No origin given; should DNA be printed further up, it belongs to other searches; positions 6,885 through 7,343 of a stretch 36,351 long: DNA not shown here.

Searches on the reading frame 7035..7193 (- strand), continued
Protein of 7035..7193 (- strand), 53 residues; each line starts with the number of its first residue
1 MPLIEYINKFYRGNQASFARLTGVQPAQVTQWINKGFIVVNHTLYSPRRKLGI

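Call 28: find_encoding_contigs(protein=P0012, flank=5000, max_places=3)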
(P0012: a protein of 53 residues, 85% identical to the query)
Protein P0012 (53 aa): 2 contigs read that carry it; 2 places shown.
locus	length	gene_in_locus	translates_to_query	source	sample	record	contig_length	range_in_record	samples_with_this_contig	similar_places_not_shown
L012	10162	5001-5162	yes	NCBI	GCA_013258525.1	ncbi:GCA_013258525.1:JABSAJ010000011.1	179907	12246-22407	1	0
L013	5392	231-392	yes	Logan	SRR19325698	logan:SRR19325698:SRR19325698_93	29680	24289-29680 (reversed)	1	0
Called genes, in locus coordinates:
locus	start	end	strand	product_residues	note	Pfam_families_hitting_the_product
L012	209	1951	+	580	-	PF01807:Zn_ribbon_DnaG, PF08275:DNAG_N, PF01751:Toprim, PF13155:Toprim_2, PF13362:Toprim_3 (weak), PF13662:Toprim_4, PF10410:DnaB_bind, PF08278:DnaG_DnaB_bind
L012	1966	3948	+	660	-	PF03979:Sigma70_r1_1, PF00140:Sigma70_r1_2, PF04546:Sigma70_ner, PF04542:Sigma70_r2, PF04539:Sigma70_r3, PF04545:Sigma70_r4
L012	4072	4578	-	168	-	PF03167:UDG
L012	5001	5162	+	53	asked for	-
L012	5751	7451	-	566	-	PF06715:Gp5_C (faint)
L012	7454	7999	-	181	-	PF25759:HP1_ORF34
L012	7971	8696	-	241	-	-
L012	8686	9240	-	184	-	PF02413:Caudo_TAP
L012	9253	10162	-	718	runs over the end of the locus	PF12571:Phage_tail_fib, PF03406:Phage_fiber_2, PF21446:Gp34_trimer (faint)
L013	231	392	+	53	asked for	-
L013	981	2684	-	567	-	-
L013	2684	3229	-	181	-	PF25759:HP1_ORF34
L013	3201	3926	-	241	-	-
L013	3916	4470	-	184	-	PF02413:Caudo_TAP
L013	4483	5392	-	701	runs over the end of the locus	PF12571:Phage_tail_fib, PF03406:Phage_fiber_2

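Call 29: get_annotated_region(hit=H68, flank=4000)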
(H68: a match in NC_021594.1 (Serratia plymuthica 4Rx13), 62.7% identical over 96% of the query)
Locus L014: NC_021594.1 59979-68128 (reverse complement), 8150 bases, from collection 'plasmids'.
description: Serratia plymuthica 4Rx13 plasmid p75, complete sequence
organism: Serratia plymuthica 4Rx13 (NCBI taxid 682634)
taxonomy: Bacteria; Pseudomonadota; Gammaproteobacteria; Enterobacterales; Yersiniaceae; Serratia; Serratia plymuthica; Serratia plymuthica 4Rx13
host: -; source: -; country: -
typing (MOB-suite, as given by PLSDB): conjugative; replicon rep_cluster_1734; relaxase MOBF; mating-pair formation MPF_F
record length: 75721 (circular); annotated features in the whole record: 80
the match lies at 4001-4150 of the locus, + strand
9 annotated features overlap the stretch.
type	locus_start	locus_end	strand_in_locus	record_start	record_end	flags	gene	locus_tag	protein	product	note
CDS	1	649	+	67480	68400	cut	-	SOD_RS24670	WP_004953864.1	ankyrin repeat domain-containing protein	-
CDS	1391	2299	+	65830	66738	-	-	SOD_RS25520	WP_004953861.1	Abi family protein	-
CDS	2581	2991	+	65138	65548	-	-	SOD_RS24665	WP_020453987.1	hypothetical protein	-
CDS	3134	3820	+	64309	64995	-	-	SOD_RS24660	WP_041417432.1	SOS response-associated peptidase family protein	GO:0006974 - DNA damage response [Evidence IEA]; GO:0018142 - protein-DNA covalent cross-linking [Evidence IEA]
CDS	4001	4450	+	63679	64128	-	-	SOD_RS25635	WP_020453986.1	hypothetical protein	-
CDS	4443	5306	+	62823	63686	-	-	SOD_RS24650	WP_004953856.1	tyrosine-type recombinase/integrase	GO:0015074 - DNA integration [Evidence IEA]; GO:0006310 - DNA recombination [Evidence IEA]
CDS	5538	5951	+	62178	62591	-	umuD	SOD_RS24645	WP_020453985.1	translesion error-prone DNA polymerase V autoproteolytic subunit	-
CDS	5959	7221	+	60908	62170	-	umuC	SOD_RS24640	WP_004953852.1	translesion error-prone DNA polymerase V subunit UmuC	GO:0006281 - DNA repair [Evidence IEA]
CDS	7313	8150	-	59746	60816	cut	-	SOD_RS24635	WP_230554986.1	hypothetical protein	-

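Call 30: get_annotated_region(hit=H69, flank=4000)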
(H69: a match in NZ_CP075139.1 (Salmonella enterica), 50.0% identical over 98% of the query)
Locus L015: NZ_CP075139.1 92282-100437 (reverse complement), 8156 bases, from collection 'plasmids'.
description: Salmonella enterica strain CFSAN044875 plasmid pCFSAN044875, complete sequence
organism: Salmonella enterica (NCBI taxid 28901)
taxonomy: Bacteria; Pseudomonadota; Gammaproteobacteria; Enterobacterales; Enterobacteriaceae; Salmonella; Salmonella enterica
host: -; source: environmental,pond; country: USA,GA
typing (MOB-suite, as given by PLSDB): non-mobilizable; replicon IncFIB
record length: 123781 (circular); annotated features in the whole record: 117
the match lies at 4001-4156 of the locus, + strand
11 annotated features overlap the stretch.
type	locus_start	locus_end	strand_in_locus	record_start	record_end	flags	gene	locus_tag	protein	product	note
CDS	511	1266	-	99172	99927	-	-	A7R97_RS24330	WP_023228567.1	TraX family protein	-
CDS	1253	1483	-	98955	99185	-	-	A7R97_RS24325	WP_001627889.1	hypothetical protein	-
CDS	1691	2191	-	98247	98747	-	-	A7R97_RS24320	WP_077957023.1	thermonuclease family protein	-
CDS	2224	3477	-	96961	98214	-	-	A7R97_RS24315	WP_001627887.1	hypothetical protein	-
CDS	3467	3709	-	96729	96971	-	-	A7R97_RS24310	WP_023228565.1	hypothetical protein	-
CDS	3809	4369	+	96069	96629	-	-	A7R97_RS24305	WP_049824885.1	hypothetical protein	-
CDS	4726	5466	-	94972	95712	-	-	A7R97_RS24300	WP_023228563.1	abortive infection family protein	-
CDS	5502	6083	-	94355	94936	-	-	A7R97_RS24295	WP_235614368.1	DUF2971 domain-containing protein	-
CDS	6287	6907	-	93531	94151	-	-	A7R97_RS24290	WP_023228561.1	hypothetical protein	-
CDS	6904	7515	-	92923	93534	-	-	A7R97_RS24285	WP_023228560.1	DNA-binding protein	-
CDS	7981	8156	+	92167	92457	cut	-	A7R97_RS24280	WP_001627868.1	hypothetical protein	-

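Call 31: search_protein_representatives(protein=window:7035-7193:-)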
Query: 53 residues. Proteins with E-value up to 0.001 (for the whole library): 245; up to 1e-10: 36; up to 1e-30: 0. The best 150 are listed.
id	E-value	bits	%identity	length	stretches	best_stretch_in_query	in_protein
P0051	7.6e-28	110.4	59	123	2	1-50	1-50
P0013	1.1e-22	94.3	85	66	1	1-52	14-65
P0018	7.0e-22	91.8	98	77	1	9-53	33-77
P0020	1.4e-21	90.8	98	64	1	1-44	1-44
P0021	2.3e-21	90.2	98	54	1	10-53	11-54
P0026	1.2e-19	84.8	93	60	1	5-46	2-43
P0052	1.6e-18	81.4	46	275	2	1-52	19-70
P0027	2.0e-18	81.0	98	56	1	1-40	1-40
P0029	6.7e-18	79.4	83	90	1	1-46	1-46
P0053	2.0e-17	77.9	57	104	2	2-51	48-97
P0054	4.8e-17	76.8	49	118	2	2-51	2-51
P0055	1.1e-16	75.7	41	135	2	5-51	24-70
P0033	4.3e-16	73.8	84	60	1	11-53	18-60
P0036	9.5e-16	72.7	92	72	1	1-39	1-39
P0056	2.7e-15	71.3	69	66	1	3-51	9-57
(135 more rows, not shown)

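Call 34: search_solved_structures(query=A1, max_evalue=10, show_alignments=3)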
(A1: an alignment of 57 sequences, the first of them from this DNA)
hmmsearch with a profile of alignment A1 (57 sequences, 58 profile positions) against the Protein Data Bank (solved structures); distinct sequences matched with E-value up to 10: 9.
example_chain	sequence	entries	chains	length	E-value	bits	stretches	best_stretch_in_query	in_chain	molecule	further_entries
2glo_A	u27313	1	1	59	0.0098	19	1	12-34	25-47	brinker CG9653-PA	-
5w8z_A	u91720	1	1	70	0.066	16.3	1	2-45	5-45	XPH2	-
5d50_A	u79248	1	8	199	0.14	15.3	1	3-33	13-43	Repressor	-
2pij_A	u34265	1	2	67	0.2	14.8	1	2-36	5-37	Prophage Pfl 6 Cro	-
1rzs_A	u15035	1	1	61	0.22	14.7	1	10-32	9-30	Regulatory protein cro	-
8co2_A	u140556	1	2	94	0.27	14.4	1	1-32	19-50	Putative antirepressor protein Cro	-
2kpj_A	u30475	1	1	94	0.38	13.9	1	3-34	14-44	SOS-response transcriptional repressor, LexA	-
8c7k_A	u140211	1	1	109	0.4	13.8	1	1-32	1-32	Phage antirepressor protein Cro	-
2a63_A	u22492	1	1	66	0.44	13.7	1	2-36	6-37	Regulatory protein cro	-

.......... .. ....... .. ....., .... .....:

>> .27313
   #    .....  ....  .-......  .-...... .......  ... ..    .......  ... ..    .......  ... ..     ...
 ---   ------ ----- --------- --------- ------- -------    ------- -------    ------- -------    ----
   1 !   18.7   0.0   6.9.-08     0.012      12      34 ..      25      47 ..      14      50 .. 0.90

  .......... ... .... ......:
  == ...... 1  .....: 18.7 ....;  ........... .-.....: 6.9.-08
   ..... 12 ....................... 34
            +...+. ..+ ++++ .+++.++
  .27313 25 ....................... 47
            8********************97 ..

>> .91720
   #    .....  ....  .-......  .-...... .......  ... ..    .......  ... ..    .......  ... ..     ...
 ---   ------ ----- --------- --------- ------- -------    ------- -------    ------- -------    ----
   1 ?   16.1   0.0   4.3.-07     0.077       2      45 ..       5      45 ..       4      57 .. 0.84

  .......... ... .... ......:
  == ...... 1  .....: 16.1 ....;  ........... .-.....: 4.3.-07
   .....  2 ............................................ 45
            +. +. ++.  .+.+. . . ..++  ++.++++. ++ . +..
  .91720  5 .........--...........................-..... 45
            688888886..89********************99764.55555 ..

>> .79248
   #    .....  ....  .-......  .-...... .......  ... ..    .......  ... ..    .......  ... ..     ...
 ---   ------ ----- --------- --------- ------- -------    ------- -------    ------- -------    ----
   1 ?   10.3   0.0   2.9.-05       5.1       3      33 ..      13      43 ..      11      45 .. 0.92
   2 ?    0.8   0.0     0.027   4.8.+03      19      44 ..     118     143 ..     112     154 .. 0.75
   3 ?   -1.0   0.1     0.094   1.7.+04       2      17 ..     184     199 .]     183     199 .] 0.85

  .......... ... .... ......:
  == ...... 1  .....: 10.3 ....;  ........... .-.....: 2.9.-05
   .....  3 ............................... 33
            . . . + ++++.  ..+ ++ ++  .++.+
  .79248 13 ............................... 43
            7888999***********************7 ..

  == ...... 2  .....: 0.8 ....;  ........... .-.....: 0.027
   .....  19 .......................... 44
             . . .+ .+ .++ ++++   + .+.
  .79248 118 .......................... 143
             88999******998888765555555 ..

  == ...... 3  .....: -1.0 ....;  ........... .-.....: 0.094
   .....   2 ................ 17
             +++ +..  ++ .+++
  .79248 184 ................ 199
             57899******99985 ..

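Call 38: predict_structure(alignment_id=A1)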
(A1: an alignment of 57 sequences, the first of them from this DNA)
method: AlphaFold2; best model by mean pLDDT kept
length: 53 residues; sequences in the alignment: 57
mean_pLDDT: 97.0   pTM: 0.77
mean pLDDT of the five models: 97.0, 96.9, 96.9, 96.5, 95.9
residues with pLDDT >= 90: 52; 70-90: 1; 50-70: 0; < 50: 0
segments of 3 or more residues with pLDDT < 50: none
pLDDT, mean of each block of 10 residues (from residue 1): 98 97 98 98 97 89
secondary structure, 60 per line:
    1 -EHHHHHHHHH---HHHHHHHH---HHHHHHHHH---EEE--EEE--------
elements in order: H3-11 H15-22 H26-34 E38-40 E43-45

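Call 43: fold_search(model_id=the predicted structure, library=pdb)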
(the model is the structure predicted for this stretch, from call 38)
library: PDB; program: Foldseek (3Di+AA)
matches with E <= 10: 263; with E <= 0.001: 0
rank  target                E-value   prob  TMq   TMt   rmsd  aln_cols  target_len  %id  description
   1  1fia_B                9.5e-01  0.77  0.53  0.37   1.8        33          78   24  CRYSTAL STRUCTURE OF THE FACTOR FOR INVERSION STIMULATION FIS AT 2.0 ANGSTROMS RESOLUTION (released 1993-10-31)
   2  3iv5_B                1.1e+00  0.72  0.52  0.30   1.9        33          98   24  Crystal structure of Fis bound to 27 bp optimal binding sequence F1 (released 2010-04-28)
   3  2pij_B                1.2e+00  0.44  0.59  0.54   3.4        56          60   18  Structure of the Cro protein from prophage Pfl 6 in Pseudomonas fluorescens Pf-5 (released 2008-03-04)
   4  6p0u_B                1.3e+00  0.57  0.45  0.30   1.8        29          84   24  Crystal structure of ternary DNA complex " FX(1-2)-2Xis" containing E. coli Fis and phage lambda Xis (released 2019-06-19)
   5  6m10_B                1.4e+00  0.54  0.49  0.34   1.9        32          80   22  Crystal structure of PA4853 (Fis) from Pseudomonas aeruginosa (released 2020-05-13)
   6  6m10_D                1.4e+00  0.54  0.45  0.31   1.8        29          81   24  Crystal structure of PA4853 (Fis) from Pseudomonas aeruginosa (released 2020-05-13)
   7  6p0s_B                1.5e+00  0.54  0.45  0.31   1.8        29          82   24  Crystal structure of ternary DNA complex "FX2" containing E. coli Fis and phage lambda Xis (released 2019-06-19)
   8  6tri_B                1.5e+00  0.44  0.53  0.42   3.8        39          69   23  CI-MOR repressor-antirepressor complex of the temperate bacteriophage TP901-1 from Lactococcus lactis (released 2020-08-19)
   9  1f36_A                1.6e+00  0.57  0.51  0.32   1.9        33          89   24  THE CRYSTAL STRUCTURE OF FIS MUTANT K36E REVEALS THAT THE TRANSACTIVATION REGION OF THE FIS PROTEIN CONTAINS EXTENDED  (released 1997-12-24)
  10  1ety_A                1.7e+00  0.60  0.52  0.39   1.8        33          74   24  THE CRYSTAL STRUCTURE OF E. COLI WILD-TYPE FIS (released 2000-10-11)
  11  1adr_MODEL_1_A        1.7e+00  0.44  0.47  0.34   2.2        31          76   26  DETERMINATION OF THE NUCLEAR MAGNETIC RESONANCE STRUCTURE OF THE DNA-BINDING DOMAIN OF THE P22 C2 REPRESSOR (1 (released 1994-01-31)
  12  1etq_D                1.8e+00  0.57  0.52  0.36   1.8        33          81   21  THE CRYSTAL STRUCTURE OF E. COLI FIS MUTANT R71Y (released 2000-10-11)
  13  1etq_B                1.8e+00  0.54  0.52  0.38   1.8        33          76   21  THE CRYSTAL STRUCTURE OF E. COLI FIS MUTANT R71Y (released 2000-10-11)
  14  8b4h_A                1.8e+00  0.15  0.41  0.08   6.7        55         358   20  IstA transposase cleaved donor complex (released 2023-05-03)
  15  1eto_A                1.9e+00  0.54  0.52  0.33   1.9        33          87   21  THE CRYSTAL STRUCTURE OF E. COLI FIS MUTANT R71L (released 2000-10-11)
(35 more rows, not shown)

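Call 52: find_related_loci(query=A3, collection=viral_contigs, flank=3000)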
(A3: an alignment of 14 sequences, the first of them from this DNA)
Query A3 (53 aa) in viral_contigs; peptide patterns used: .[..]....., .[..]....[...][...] (x = any residue, [..] = any of these).
79 stretches matched a pattern; 33 encode a relative of the query (tblastn E <= 1e-3); 33 distinct loci.
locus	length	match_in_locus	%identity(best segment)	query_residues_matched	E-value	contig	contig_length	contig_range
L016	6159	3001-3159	85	1-53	2e-29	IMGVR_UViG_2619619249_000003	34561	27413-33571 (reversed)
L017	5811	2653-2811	83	1-53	4e-29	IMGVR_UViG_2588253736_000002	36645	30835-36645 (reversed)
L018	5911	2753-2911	85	1-53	2e-29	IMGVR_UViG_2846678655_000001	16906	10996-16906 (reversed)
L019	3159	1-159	85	1-53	2e-29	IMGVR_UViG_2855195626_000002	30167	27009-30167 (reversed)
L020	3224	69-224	85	1-52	8e-29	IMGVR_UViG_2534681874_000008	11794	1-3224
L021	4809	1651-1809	85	1-53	1e-28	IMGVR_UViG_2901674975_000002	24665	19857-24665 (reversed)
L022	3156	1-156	85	1-52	2e-28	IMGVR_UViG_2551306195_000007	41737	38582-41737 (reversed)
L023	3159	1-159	83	1-53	2e-28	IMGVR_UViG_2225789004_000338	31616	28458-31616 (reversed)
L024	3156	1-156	85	1-52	2e-28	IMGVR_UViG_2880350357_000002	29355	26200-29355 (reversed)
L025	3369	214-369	85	1-52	2e-28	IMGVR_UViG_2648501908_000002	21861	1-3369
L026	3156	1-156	85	1-52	2e-28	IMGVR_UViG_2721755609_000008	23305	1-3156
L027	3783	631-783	80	1-51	1e-25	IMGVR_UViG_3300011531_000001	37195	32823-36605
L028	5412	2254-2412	75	1-53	3e-24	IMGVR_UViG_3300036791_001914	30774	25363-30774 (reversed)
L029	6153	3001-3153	75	1-51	1e-23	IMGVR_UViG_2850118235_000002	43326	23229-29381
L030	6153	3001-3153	73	1-51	3e-22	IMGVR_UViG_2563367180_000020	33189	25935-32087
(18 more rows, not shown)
